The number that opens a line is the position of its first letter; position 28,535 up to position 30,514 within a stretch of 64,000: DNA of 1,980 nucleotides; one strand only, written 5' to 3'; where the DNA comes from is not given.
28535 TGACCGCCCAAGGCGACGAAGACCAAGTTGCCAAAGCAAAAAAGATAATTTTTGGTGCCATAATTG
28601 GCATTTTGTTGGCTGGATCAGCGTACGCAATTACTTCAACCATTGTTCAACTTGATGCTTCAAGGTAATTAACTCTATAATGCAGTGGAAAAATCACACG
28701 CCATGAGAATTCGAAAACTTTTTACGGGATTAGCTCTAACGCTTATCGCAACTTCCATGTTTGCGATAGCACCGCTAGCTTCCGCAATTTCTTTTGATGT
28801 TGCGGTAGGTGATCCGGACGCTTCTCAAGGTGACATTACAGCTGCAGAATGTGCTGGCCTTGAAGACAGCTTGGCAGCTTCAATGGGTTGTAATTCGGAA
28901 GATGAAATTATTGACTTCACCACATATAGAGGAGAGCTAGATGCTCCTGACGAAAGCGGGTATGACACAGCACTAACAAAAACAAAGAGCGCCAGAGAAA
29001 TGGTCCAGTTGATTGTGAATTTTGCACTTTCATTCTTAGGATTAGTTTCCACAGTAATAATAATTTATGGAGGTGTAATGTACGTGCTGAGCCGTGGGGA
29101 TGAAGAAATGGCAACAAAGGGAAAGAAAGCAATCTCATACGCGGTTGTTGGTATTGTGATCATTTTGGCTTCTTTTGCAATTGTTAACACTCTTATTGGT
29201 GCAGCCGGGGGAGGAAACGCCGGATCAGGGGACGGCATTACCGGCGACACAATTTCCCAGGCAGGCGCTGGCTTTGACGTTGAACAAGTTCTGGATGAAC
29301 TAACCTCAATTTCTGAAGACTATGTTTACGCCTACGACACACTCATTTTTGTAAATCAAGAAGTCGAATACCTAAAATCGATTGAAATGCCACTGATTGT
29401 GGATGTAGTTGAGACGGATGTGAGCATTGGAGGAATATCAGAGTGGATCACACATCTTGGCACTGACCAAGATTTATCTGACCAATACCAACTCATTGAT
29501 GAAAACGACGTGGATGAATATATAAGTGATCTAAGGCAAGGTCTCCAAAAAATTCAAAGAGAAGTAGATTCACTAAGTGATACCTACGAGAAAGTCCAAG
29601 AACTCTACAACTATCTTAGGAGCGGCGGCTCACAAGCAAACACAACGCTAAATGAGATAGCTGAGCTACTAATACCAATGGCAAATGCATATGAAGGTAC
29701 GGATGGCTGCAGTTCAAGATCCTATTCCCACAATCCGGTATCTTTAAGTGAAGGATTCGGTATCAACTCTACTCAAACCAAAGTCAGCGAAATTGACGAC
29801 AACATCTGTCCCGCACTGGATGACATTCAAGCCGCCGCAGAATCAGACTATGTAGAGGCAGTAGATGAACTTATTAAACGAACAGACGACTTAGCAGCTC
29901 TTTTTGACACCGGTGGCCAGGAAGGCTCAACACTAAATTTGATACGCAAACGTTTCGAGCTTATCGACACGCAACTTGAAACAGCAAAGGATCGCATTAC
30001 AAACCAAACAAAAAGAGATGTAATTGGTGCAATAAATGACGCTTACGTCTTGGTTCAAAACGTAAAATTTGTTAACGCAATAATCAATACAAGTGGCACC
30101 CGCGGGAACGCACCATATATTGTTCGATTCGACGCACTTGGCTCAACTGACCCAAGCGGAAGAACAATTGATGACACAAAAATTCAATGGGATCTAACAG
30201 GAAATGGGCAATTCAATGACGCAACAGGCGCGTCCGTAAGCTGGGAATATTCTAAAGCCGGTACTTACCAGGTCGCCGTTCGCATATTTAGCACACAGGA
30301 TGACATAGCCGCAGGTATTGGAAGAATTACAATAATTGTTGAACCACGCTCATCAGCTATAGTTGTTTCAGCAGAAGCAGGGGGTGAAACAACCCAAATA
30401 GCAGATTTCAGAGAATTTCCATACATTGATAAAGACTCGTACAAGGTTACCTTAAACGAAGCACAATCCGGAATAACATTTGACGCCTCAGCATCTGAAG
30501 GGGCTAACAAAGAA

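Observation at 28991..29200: Pilin-like hairpin fused to a ~1400-aa PKD adhesin stalk with a second C-terminal anchor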

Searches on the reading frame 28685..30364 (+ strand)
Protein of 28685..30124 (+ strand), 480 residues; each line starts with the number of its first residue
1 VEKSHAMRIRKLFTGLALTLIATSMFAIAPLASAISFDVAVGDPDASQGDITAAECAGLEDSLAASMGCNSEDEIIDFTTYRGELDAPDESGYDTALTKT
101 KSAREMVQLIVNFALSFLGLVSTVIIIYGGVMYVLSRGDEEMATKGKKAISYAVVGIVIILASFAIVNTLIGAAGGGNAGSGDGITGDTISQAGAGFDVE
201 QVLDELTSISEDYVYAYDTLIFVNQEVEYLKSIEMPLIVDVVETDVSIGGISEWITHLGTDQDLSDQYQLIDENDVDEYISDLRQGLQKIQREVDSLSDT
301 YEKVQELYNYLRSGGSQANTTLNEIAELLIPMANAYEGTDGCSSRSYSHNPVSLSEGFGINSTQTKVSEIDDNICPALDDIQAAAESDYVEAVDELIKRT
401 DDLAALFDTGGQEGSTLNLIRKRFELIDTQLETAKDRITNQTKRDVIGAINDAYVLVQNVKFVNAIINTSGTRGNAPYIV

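Call 11: find_homologous_proteins(query=window:28685-30124:+, max_evalue=0.001)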
Query window:28685-30124:+ (480 aa): 3 proteins with E <= 0.001 among 8000 candidates.
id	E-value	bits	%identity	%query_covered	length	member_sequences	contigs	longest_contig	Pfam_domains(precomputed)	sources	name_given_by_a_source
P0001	1.4e-123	431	48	100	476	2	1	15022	PF18895.6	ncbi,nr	ncbi:TrbC/VirB2 family protein, partial [Candidatus Peregrinibacteria bacterium]|nr:TrbC/VirB2 famil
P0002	7.3e-112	393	44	100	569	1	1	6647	PF18895.6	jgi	jgi:hypothetical protein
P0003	8.1e-15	73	45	20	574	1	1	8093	PF00801.27,PF18895.6,PF18911.7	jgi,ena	-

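Call 14: find_encoding_contigs(protein=P0001, flank=10000)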
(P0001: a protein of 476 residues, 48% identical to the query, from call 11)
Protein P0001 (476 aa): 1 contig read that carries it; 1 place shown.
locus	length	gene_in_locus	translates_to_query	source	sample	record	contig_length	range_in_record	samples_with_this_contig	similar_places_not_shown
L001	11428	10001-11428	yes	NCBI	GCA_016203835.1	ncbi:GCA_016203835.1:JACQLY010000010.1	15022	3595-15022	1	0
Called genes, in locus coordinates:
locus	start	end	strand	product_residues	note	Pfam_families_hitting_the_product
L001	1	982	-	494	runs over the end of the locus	PF13522:GATase_6, PF13537:GATase_7, PF00156:Pribosyltran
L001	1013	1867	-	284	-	PF00763:THF_DHG_CYH, PF02882:THF_DHG_CYH_C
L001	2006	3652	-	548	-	-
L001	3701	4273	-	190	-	PF02223:Thymidylate_kin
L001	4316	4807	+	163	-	-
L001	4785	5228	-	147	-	PF00692:dUTPase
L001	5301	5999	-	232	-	PF00687:Ribosomal_L1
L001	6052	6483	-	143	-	PF03946:Ribosomal_L11_N, PF00298:Ribosomal_L11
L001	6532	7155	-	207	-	-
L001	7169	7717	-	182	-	PF02357:NusG, PF00467:KOW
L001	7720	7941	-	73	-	PF00584:SecE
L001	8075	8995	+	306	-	PF04956:TrbC (faint), PF18895:T4SS_pilin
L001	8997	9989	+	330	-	PF18895:T4SS_pilin (weak)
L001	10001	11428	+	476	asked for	PF18895:T4SS_pilin (weak)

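Call 15: find_encoding_contigs(protein=P0003, flank=10000)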
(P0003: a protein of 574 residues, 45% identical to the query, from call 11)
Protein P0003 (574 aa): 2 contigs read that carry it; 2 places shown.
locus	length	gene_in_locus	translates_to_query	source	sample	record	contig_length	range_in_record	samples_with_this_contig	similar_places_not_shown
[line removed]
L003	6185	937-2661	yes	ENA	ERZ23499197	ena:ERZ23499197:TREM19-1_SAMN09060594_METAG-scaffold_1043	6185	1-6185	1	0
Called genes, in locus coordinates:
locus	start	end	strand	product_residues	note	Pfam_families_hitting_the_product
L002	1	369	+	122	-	?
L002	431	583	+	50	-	-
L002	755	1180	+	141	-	PF04956:TrbC (weak), PF18895:T4SS_pilin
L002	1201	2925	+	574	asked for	PF18895:T4SS_pilin (weak), PF00801:PKD (faint), PF18911:PKD_4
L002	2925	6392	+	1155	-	PF00801:PKD (weak), PF18911:PKD_4, PF00801:PKD, PF18911:PKD_4, PF00801:PKD, PF18911:PKD_4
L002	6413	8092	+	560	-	?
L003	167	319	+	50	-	-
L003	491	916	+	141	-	PF04956:TrbC (weak), PF18895:T4SS_pilin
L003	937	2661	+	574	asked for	PF18895:T4SS_pilin (weak), PF00801:PKD (faint), PF18911:PKD_4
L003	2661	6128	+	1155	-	PF00801:PKD (weak), PF18911:PKD_4, PF00801:PKD, PF18911:PKD_4, PF00801:PKD, PF18911:PKD_4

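Call 30: predict_structure(alignment_id=A1)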
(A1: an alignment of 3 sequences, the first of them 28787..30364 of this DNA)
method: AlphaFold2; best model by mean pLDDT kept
length: 526 residues; sequences in the alignment: 3
mean_pLDDT: 42.5   pTM: 0.35
mean pLDDT of the five models: 42.5, 42.4, 37.9, 35.7, 34.8
residues with pLDDT >= 90: 4; 70-90: 68; 50-70: 65; < 50: 389
segments of 3 or more residues with pLDDT < 50: 1-80, 103-105, 107-109, 115-163, 199-339, 376-379, 427-526
pLDDT, mean of each block of 10 residues (from residue 1): 23 31 37 35 23 24 28 44 53 52 46 48 44 31 23 23 53 78 70 52 28 26 31 31 36 32 36 37 35 28 32 28 29 36 62 79 81 53 66 88 78 78 51 36 39 34 41 29 33 38 33 38 32
secondary structure, 60 per line:
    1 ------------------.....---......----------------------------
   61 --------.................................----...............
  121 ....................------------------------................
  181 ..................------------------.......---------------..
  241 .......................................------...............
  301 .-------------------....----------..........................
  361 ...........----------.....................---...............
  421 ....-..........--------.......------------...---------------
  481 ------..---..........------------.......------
elements in order: H19-23 H27-32 H69-101 H106-140 H165-198 H217-223 H239-279 H286-301 H321-324 H335-371 H382-402 H406-424 E426-435 E444-450 E492-501 E514-520

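Call 65: predict_structure(alignment_id=A6)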
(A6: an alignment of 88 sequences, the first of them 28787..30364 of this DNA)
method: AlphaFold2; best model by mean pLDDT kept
length: 526 residues; sequences in the alignment: 88
mean_pLDDT: 80.1   pTM: 0.63
mean pLDDT of the five models: 80.1, 80.1, 77.2, 77.1, 75.8
residues with pLDDT >= 90: 230; 70-90: 167; 50-70: 69; < 50: 60
segments of 3 or more residues with pLDDT < 50: 1-14, 40-44, 46-48, 140-161, 297-307
pLDDT, mean of each block of 10 residues (from residue 1): 39 57 75 64 48 63 65 80 89 91 88 90 86 66 40 38 77 95 97 94 86 78 75 85 94 97 97 91 54 51 44 60 71 81 95 98 92 76 88 97 95 96 89 94 96 92 95 92 97 94 86 93 70
secondary structure, 60 per line:
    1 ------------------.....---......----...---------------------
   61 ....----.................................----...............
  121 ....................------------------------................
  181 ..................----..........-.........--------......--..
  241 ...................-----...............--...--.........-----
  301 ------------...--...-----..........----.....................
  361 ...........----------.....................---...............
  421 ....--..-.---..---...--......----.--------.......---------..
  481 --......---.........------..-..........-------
elements in order: H19-23 H27-32 H61-64 H69-101 H106-140 H165-198 E203-212 H214-222 E231-236 H239-259 H265-279 H287-295 E313-315 E318-320 E326-335 H340-371 H382-402 H406-424 E439-441 E444-449 E466-469 E483-488 E492-500 E510-519

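Call 68: fold_search(model_id=the predicted structure, library=pdb)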
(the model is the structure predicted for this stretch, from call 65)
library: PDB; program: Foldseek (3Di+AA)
matches with E <= 10: 417; with E <= 0.001: 6
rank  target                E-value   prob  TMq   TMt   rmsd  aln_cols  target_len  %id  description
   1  2y72_A                3.7e-04  1.00  0.15  0.86   1.9        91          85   24  Crystal structure of the PKD Domain of Collagenase G from Clostridium Histolyticum at 1.18 Angstrom Resolution. (released 2011-09-28)
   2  4u6t_A                4.5e-04  1.00  0.15  0.81   2.9        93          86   20  Crystal structure of the Clostridium histolyticum colH collagenase polycystic kidney disease-like domain 2a at 1.76 An (released 2015-03-11)
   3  4tn9_A                4.7e-04  1.00  0.15  0.82   2.0        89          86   24  Crystal structure of Clostridium histolyticum ColG collagenase polycystic kidney disease-like domain at 1.4 Angstrom r (released 2015-03-11)
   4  1l0q_A                4.7e-04  1.00  0.14  0.19   4.6        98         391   20  Tandem YVTN beta-propeller and PKD domains from an archaeal surface layer protein (released 2002-11-06)
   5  4jrw_A                6.4e-04  1.00  0.15  0.82   2.5        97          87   21  Crystal structure of Clostridium histolyticum colg collagenase PKD domain 2 at 1.6 Angstrom resolution (released 2014-05-21)
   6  4jgu_A                8.2e-04  1.00  0.15  0.74   3.0        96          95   24  Crystal structure of Clostridium histolyticum ColH collagenase polycystic kidney-disease-like domain 2b at 1.4 Angstro (released 2014-03-05)
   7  4aqo                  3.3e-03  1.00  0.14  0.81   2.1        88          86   24  CRYSTAL STRUCTURE OF THE CALCIUM BOUND PKD-like DOMAIN OF COLLAGENASE G FROM CLOSTRIDIUM HISTOLYTICUM AT 0.99 ANGSTROM R (released 2013-06-05)
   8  4l9d_B                6.7e-03  1.00  0.14  0.78   3.0        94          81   23  Crystal structure of the PKD1 domain from Vibrio cholerae metalloprotease PrtV (released 2013-07-10)
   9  4l9d_A                7.4e-03  1.00  0.14  0.78   2.7        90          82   26  Crystal structure of the PKD1 domain from Vibrio cholerae metalloprotease PrtV (released 2013-07-10)
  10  2c26                  9.5e-03  1.00  0.16  0.32   2.5        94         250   26  Structural basis for the promiscuous specificity of the carbohydrate- binding modules from the beta-sandwich super famil (released 2005-10-18)
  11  6pal_B                1.2e-02  1.00  0.13  0.17   8.2       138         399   10  Bacteroides uniformis endo-laminarinase BuGH158 from the beta(1,3)-glucan utilization locus (released 2020-04-01)
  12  7e1y_A                1.3e-02  0.87  0.16  0.16   8.4       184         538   12  Staphylothermus marinus amylopullulanase -SmApu (released 2022-02-09)
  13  6pal_A                1.4e-02  1.00  0.14  0.17   8.2       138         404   12  Bacteroides uniformis endo-laminarinase BuGH158 from the beta(1,3)-glucan utilization locus (released 2020-04-01)
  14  6nz0_Z                1.6e-02  1.00  0.14  0.65   4.1        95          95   13  Cryo-EM structure of AAV-2 in complex with AAVR PKD domains 1 and 2 (released 2019-06-12)
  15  7wqp_R                1.7e-02  1.00  0.13  0.64   4.3        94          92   14  Adeno-associated virus serotype PHP.eB in complex with AAVR (released 2022-06-15)
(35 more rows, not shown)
